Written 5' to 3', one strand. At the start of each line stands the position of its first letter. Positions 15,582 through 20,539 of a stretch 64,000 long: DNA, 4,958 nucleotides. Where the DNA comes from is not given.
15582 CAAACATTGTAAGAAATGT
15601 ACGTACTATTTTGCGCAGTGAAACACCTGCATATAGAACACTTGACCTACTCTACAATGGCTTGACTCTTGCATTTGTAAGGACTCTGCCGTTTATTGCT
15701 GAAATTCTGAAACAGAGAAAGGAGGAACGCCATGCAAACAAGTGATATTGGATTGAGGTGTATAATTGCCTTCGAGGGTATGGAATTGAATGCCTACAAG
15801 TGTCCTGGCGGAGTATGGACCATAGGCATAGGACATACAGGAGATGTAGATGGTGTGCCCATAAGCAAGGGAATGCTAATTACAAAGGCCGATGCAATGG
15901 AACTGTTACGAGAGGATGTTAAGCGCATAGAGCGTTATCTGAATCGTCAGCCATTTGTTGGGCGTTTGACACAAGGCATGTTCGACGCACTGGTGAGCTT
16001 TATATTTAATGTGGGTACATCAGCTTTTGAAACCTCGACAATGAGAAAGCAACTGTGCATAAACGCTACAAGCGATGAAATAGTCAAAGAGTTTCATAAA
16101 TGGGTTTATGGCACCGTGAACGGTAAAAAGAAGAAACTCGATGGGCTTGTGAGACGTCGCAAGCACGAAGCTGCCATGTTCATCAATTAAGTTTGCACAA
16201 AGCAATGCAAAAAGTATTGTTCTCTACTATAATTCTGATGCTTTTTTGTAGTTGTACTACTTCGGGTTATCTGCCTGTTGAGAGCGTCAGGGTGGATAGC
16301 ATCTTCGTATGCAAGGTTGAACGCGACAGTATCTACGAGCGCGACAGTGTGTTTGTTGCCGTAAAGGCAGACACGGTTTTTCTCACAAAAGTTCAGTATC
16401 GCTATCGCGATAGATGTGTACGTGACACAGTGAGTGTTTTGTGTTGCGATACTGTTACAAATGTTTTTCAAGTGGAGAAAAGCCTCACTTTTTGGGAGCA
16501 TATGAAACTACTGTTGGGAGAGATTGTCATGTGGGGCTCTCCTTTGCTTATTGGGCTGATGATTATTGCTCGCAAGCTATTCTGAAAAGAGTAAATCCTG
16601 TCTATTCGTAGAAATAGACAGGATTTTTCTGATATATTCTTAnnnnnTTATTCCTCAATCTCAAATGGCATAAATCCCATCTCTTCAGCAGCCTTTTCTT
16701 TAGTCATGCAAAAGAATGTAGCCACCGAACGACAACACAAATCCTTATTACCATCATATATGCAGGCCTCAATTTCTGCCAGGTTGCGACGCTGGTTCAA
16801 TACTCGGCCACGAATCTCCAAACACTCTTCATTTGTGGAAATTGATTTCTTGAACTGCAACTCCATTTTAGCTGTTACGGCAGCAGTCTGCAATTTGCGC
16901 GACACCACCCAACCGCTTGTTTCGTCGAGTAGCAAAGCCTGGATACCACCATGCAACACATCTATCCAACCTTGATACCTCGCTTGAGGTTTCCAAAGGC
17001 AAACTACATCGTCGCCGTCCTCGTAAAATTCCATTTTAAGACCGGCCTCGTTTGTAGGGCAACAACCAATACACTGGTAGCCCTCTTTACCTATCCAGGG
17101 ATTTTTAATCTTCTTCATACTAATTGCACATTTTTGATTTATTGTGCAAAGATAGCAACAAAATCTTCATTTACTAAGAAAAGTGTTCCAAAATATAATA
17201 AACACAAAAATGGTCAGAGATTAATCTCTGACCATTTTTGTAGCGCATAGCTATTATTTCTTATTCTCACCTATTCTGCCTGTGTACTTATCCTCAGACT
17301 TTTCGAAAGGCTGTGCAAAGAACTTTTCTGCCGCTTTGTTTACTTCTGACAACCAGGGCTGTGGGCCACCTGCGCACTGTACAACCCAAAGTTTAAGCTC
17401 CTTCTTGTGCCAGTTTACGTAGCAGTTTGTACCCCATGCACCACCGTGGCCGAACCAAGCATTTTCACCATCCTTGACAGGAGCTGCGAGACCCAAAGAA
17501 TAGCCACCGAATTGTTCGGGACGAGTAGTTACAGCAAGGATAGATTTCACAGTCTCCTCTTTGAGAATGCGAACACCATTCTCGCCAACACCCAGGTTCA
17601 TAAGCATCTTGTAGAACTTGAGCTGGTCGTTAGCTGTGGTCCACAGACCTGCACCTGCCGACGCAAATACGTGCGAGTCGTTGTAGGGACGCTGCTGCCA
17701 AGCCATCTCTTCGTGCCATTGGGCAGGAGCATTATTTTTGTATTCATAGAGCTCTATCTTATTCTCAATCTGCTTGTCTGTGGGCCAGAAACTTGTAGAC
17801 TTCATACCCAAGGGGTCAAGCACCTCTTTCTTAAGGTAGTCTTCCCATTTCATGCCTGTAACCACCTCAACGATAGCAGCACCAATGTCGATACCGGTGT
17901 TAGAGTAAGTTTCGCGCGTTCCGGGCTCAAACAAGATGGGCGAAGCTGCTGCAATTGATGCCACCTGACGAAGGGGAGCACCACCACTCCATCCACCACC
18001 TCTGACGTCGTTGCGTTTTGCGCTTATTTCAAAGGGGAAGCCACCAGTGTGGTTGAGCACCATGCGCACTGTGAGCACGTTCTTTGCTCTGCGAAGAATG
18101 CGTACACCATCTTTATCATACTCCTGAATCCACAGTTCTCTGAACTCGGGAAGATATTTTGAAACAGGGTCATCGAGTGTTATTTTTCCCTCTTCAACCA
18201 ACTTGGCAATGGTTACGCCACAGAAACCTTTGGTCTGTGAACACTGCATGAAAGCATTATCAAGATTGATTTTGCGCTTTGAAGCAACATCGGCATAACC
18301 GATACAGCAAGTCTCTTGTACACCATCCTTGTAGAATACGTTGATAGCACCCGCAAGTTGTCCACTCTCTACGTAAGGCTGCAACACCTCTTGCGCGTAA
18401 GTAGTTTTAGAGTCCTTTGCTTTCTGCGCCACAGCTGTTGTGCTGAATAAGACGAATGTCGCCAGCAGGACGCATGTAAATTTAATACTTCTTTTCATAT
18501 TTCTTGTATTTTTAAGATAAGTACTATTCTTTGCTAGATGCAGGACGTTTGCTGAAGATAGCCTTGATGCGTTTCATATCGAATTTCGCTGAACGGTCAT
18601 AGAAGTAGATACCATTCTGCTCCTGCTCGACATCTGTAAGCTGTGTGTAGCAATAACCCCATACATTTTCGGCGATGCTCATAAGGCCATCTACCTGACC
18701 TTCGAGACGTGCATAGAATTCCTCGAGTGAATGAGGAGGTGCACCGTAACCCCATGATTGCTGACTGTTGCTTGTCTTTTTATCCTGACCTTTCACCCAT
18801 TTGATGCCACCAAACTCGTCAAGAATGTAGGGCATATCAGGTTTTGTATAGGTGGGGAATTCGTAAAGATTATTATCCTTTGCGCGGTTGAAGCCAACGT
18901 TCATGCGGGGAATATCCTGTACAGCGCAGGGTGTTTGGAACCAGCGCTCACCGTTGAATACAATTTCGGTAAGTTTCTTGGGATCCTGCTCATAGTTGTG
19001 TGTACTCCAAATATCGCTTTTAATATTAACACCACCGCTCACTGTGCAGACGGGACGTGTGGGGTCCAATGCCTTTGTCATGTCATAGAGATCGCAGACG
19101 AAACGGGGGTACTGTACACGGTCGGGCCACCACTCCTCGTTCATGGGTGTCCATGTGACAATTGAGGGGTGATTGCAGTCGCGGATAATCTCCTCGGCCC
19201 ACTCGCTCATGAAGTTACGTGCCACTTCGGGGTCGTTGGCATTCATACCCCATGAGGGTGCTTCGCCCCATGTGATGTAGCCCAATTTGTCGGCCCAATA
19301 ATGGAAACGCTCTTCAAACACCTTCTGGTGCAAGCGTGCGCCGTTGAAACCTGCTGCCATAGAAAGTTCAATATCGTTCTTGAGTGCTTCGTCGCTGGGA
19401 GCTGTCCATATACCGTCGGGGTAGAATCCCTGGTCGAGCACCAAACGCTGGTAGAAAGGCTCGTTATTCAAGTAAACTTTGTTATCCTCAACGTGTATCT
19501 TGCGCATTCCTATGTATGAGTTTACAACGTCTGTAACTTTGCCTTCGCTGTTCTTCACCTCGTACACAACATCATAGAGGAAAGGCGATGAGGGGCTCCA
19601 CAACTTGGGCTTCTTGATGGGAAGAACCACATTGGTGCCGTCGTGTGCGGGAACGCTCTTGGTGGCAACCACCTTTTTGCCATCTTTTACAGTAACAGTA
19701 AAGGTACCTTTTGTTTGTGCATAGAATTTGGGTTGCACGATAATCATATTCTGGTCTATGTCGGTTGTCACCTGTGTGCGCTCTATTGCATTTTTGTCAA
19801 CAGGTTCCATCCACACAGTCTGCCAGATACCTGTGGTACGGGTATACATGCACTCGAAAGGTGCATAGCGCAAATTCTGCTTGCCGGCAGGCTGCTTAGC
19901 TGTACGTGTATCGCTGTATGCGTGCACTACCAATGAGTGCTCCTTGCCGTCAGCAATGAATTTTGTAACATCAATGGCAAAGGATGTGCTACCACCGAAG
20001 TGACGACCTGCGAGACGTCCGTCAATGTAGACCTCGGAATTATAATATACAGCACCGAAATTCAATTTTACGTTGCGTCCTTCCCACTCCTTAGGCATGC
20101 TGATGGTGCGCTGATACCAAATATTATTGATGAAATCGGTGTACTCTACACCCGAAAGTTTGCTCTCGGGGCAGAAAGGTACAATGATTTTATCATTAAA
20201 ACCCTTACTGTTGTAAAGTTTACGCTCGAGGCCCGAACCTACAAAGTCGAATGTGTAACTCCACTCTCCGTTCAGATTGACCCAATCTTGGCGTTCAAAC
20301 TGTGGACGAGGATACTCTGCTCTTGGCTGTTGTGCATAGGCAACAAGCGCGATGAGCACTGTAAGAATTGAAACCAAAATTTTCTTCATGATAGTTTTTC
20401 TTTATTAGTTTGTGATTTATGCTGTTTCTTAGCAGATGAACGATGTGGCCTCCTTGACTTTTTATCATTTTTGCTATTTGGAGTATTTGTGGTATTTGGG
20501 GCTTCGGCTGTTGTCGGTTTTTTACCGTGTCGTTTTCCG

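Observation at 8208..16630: Complete lysis cassette coupled to a signal-less giant protein: phage 3' module or type-10-secretion-like release system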

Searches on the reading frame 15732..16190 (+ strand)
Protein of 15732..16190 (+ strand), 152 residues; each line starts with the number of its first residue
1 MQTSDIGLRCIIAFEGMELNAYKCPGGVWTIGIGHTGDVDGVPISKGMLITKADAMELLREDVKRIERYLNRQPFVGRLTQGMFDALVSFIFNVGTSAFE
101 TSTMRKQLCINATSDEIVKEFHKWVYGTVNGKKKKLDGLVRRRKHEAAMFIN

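Call 5: search_protein_families(library=pfam, proteins=[window:15732-16190:+], max_evalue=0.01)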
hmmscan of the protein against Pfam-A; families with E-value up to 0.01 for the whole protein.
window:15732-16190:+ (152 aa): 1 family
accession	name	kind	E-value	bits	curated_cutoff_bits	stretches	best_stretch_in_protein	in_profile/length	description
PF00959.24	Phage_lysozyme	-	9.7e-38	129.8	22.3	1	13-146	2-125/125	Phage lysozyme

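Call 6: search_protein_families(library=phrogs, proteins=[window:15732-16190:+], max_evalue=0.01)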
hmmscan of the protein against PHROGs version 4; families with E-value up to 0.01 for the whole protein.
window:15732-16190:+ (152 aa): 9 families
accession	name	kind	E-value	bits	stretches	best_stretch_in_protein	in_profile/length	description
phrog_7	-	lysis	1.5e-54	186.4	1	1-151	552-696/873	endolysin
phrog_33083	-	lysis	2.4e-19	70.3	1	1-150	1-140/456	endolysin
phrog_28234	-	lysis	6.4e-15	56.1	1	19-152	89-221/372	endolysin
phrog_10457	-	lysis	2.1e-14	54.5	1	48-151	1-94/95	endolysin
phrog_7910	-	lysis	3e-13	51.1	1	58-149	5-90/96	endolysin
phrog_3617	-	unknown function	1.8e-07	31.7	1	22-149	272-402/405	-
phrog_16615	-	other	0.0014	18.5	1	83-150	287-348/529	peptidase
phrog_3572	-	lysis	0.0021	17.6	1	11-63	271-322/653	endolysin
phrog_24663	-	unknown function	0.0039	18.1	1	111-130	25-44/57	-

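Call 38: search_protein_families(library=phrogs, proteins=[L024:12294-12779:+, L024:13227-13601:+, L024:18367-18639:+, L024:18676-18876:+], max_evalue=0.001)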
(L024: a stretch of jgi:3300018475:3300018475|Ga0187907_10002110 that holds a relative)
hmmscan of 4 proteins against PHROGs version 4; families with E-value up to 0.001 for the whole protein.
L024:12294-12779:+ (161 aa): 1 family
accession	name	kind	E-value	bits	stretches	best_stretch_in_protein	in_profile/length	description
phrog_15037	-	unknown function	1.3e-13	51.8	1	8-157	13-161/167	-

L024:13227-13601:+ (124 aa): 0 families

L024:18367-18639:+ (90 aa): 2 families
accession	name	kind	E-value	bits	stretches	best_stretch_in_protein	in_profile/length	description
phrog_14475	-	unknown function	5.4e-07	30.9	0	60-89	11-40/68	-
phrog_16183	-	unknown function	0.00016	22.8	0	60-86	32-58/120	-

L024:18676-18876:+ (66 aa): 0 families

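Call 39: search_protein_families(library=pfam, proteins=[L024:12294-12779:+, L024:13227-13601:+, L024:18367-18639:+, L024:18676-18876:+], max_evalue=0.01)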
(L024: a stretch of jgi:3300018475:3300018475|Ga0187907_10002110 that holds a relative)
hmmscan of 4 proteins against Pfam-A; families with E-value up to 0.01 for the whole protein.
L024:12294-12779:+ (161 aa): 1 family
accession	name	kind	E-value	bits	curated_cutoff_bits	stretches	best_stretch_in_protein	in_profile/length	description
PF05105.17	Phage_holin_4_1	-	0.00038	21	22.2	1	21-111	5-89/116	Bacteriophage holin family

L024:13227-13601:+ (124 aa): 0 families

L024:18367-18639:+ (90 aa): 2 families
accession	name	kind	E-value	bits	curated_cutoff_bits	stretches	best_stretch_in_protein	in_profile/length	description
PF02066.20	Metallothio_11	-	0.00014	22.4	27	0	57-81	1-23/54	Metallothionein family 11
PF11660.13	DUF3262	-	0.0068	17.1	27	0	6-43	32-69/76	Protein of unknown function (DUF3262)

L024:18676-18876:+ (66 aa): 0 families

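Call 94: search_protein_families(library=padloc, proteins=[window:15732-16190:+], max_evalue=0.01)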
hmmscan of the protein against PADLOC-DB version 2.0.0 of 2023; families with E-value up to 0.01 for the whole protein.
window:15732-16190:+ (152 aa): 0 families

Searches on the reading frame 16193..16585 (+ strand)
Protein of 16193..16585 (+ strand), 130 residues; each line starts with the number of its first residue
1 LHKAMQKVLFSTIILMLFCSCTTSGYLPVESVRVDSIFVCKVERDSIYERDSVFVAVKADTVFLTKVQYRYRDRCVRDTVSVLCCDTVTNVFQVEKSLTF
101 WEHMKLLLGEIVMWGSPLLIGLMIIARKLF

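Call 5: search_protein_families(library=pfam, proteins=[window:16193-16585:+], max_evalue=0.01)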
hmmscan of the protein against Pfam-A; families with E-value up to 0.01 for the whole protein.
window:16193-16585:+ (130 aa): 0 families

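Call 6: search_protein_families(library=phrogs, proteins=[window:16193-16585:+], max_evalue=0.01)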
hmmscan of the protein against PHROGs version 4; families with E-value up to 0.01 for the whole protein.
window:16193-16585:+ (130 aa): 0 families

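Call 38: search_protein_families(library=phrogs, proteins=[L024:12294-12779:+, L024:13227-13601:+, L024:18367-18639:+, L024:18676-18876:+], max_evalue=0.001)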
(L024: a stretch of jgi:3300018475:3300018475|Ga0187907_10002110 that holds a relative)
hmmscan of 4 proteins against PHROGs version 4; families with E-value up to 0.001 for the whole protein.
L024:12294-12779:+ (161 aa): 1 family
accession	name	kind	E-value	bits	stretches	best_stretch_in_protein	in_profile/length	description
phrog_15037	-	unknown function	1.3e-13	51.8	1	8-157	13-161/167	-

L024:13227-13601:+ (124 aa): 0 families

L024:18367-18639:+ (90 aa): 2 families
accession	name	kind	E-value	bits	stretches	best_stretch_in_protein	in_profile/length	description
phrog_14475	-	unknown function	5.4e-07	30.9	0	60-89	11-40/68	-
phrog_16183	-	unknown function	0.00016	22.8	0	60-86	32-58/120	-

L024:18676-18876:+ (66 aa): 0 families

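Call 39: search_protein_families(library=pfam, proteins=[L024:12294-12779:+, L024:13227-13601:+, L024:18367-18639:+, L024:18676-18876:+], max_evalue=0.01)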
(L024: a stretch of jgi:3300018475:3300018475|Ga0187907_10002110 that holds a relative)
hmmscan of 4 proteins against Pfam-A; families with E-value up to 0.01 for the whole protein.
L024:12294-12779:+ (161 aa): 1 family
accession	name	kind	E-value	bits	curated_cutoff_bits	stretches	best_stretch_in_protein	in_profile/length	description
PF05105.17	Phage_holin_4_1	-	0.00038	21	22.2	1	21-111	5-89/116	Bacteriophage holin family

L024:13227-13601:+ (124 aa): 0 families

L024:18367-18639:+ (90 aa): 2 families
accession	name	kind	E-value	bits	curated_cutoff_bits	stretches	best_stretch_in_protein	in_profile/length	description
PF02066.20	Metallothio_11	-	0.00014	22.4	27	0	57-81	1-23/54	Metallothionein family 11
PF11660.13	DUF3262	-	0.0068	17.1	27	0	6-43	32-69/76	Protein of unknown function (DUF3262)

L024:18676-18876:+ (66 aa): 0 families

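Call 94: search_protein_families(library=padloc, proteins=[window:16205-16585:+], max_evalue=0.01)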
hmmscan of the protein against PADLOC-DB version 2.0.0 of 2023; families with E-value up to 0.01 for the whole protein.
window:16205-16585:+ (126 aa): 0 families

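Call 108: find_homologous_proteins(query=window:16205-16582:+, max_evalue=0.00001)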
Query window:16205-16582:+ (126 aa): 151 proteins with E <= 0.00001 among 158 candidates; the best 120 are listed.
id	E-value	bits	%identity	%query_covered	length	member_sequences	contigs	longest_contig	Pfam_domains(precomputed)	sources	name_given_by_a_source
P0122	2.6e-76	271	100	100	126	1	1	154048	-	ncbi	-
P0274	7.5e-46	173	72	87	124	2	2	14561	-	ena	-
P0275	4.5e-45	170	64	98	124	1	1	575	-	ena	-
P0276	1.1e-44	169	63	98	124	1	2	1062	-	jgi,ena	jgi:hypothetical protein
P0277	5.4e-44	167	70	87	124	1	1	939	-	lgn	-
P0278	1.5e-43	166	65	97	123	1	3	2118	-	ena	-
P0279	2.4e-43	165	64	97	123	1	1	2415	-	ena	-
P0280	2.6e-43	165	64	97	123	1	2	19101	-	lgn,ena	-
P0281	3.5e-43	164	67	95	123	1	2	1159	-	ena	-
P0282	7.1e-43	163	63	97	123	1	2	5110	-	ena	-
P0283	7.2e-43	163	68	90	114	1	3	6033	-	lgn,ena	-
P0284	7.6e-43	163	63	97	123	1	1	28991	-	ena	-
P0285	1.2e-42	163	66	95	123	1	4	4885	-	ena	-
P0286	2.4e-42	162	65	97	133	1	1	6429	-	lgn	-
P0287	2.8e-42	161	65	95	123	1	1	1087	-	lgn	-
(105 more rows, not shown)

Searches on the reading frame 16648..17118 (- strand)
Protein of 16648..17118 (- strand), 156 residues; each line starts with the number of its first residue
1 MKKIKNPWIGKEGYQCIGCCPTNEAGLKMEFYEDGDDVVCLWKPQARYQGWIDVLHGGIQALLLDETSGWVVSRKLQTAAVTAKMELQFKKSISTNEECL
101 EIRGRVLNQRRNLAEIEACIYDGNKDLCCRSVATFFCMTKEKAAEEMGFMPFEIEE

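Call 13: search_protein_families(library=pfam, proteins=[window:16648-17118:-], max_evalue=0.00001)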
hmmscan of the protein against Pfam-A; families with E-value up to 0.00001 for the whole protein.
window:16648-17118:- (156 aa): 1 family
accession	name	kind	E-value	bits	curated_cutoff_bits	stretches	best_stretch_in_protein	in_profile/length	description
PF03061.28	4HBT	-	5.2e-08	33.5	20.6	1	54-129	3-79/79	Thioesterase superfamily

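Call 23: find_encoding_contigs(protein=window:16648-17118:-, flank=10000, max_places=10)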
Protein window:16648-17118:- (156 aa): no gene with exactly this product is on record in the collection.

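Call 38: search_protein_families(library=phrogs, proteins=[L024:12294-12779:+, L024:13227-13601:+, L024:18367-18639:+, L024:18676-18876:+], max_evalue=0.001)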
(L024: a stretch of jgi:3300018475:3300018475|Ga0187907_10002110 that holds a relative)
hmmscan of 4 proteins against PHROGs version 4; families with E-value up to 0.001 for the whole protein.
L024:12294-12779:+ (161 aa): 1 family
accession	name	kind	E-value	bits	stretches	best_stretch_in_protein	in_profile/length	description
phrog_15037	-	unknown function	1.3e-13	51.8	1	8-157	13-161/167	-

L024:13227-13601:+ (124 aa): 0 families

L024:18367-18639:+ (90 aa): 2 families
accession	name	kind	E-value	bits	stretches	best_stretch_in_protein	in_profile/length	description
phrog_14475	-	unknown function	5.4e-07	30.9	0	60-89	11-40/68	-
phrog_16183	-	unknown function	0.00016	22.8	0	60-86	32-58/120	-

L024:18676-18876:+ (66 aa): 0 families

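Call 39: search_protein_families(library=pfam, proteins=[L024:12294-12779:+, L024:13227-13601:+, L024:18367-18639:+, L024:18676-18876:+], max_evalue=0.01)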
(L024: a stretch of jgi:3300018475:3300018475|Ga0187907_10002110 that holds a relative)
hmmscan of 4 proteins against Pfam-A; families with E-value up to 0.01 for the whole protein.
L024:12294-12779:+ (161 aa): 1 family
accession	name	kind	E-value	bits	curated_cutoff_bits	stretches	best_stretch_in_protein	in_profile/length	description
PF05105.17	Phage_holin_4_1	-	0.00038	21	22.2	1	21-111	5-89/116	Bacteriophage holin family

L024:13227-13601:+ (124 aa): 0 families

L024:18367-18639:+ (90 aa): 2 families
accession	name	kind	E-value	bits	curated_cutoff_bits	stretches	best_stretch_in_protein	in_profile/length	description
PF02066.20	Metallothio_11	-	0.00014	22.4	27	0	57-81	1-23/54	Metallothionein family 11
PF11660.13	DUF3262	-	0.0068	17.1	27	0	6-43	32-69/76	Protein of unknown function (DUF3262)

L024:18676-18876:+ (66 aa): 0 families

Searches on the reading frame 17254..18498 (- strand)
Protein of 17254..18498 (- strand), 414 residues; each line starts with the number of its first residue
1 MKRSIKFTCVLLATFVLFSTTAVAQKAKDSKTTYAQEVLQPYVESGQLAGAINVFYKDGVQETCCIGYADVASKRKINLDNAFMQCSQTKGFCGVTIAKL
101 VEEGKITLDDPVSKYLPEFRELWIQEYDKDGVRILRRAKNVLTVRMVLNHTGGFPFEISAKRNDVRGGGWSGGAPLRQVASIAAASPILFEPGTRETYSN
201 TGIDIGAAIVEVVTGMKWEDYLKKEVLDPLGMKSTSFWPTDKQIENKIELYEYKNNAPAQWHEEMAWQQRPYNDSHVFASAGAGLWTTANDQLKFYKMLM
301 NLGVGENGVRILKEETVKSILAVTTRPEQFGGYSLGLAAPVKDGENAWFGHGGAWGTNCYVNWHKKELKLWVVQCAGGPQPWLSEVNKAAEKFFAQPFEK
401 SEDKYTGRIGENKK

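Call 13: search_protein_families(library=pfam, proteins=[window:17254-18498:-], max_evalue=0.00001)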
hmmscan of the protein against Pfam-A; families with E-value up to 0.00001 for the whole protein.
window:17254-18498:- (414 aa): 1 family
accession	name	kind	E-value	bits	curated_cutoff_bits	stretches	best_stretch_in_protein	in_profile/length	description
PF00144.29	Beta-lactamase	-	7.5e-55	186.8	27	1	37-362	3-297/329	Beta-lactamase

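Call 38: search_protein_families(library=phrogs, proteins=[L024:12294-12779:+, L024:13227-13601:+, L024:18367-18639:+, L024:18676-18876:+], max_evalue=0.001)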
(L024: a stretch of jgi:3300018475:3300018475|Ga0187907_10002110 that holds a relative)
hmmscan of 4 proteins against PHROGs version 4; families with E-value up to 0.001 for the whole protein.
L024:12294-12779:+ (161 aa): 1 family
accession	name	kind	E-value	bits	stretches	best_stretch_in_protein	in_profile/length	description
phrog_15037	-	unknown function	1.3e-13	51.8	1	8-157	13-161/167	-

L024:13227-13601:+ (124 aa): 0 families

L024:18367-18639:+ (90 aa): 2 families
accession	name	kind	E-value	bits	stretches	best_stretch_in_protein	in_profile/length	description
phrog_14475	-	unknown function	5.4e-07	30.9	0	60-89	11-40/68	-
phrog_16183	-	unknown function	0.00016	22.8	0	60-86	32-58/120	-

L024:18676-18876:+ (66 aa): 0 families

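Call 39: search_protein_families(library=pfam, proteins=[L024:12294-12779:+, L024:13227-13601:+, L024:18367-18639:+, L024:18676-18876:+], max_evalue=0.01)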
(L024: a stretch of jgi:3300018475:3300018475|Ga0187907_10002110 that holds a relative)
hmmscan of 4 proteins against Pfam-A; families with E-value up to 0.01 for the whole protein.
L024:12294-12779:+ (161 aa): 1 family
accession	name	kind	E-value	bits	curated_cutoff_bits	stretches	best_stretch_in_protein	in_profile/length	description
PF05105.17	Phage_holin_4_1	-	0.00038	21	22.2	1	21-111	5-89/116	Bacteriophage holin family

L024:13227-13601:+ (124 aa): 0 families

L024:18367-18639:+ (90 aa): 2 families
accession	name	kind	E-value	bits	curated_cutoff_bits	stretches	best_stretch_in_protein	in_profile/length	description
PF02066.20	Metallothio_11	-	0.00014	22.4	27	0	57-81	1-23/54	Metallothionein family 11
PF11660.13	DUF3262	-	0.0068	17.1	27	0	6-43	32-69/76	Protein of unknown function (DUF3262)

L024:18676-18876:+ (66 aa): 0 families

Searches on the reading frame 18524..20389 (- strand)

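Call 13: search_protein_families(library=pfam, proteins=[window:18524-20389:-], max_evalue=0.00001)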
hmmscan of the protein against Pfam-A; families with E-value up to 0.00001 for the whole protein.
window:18524-20389:- (621 aa): 4 families
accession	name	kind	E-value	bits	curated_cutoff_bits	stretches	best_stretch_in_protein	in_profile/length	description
PF02837.24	Glyco_hydro_2_N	-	1.5e-14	54.7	28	1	88-163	65-141/169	Glycosyl hydrolases family 2, sugar binding domain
PF00703.27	Glyco_hydro_2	-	6.8e-13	49.8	23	1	202-296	3-109/109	Glycosyl hydrolases family 2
PF02836.23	Glyco_hydro_2_C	-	6.8e-12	45.6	21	1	336-463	38-179/302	Glycosyl hydrolases family 2, TIM barrel domain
PF22666.2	Glyco_hydro_2_N2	-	7.8e-06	26.5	27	0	89-175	49-135/167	Glycosyl hydrolase 2 galactose-binding domain-like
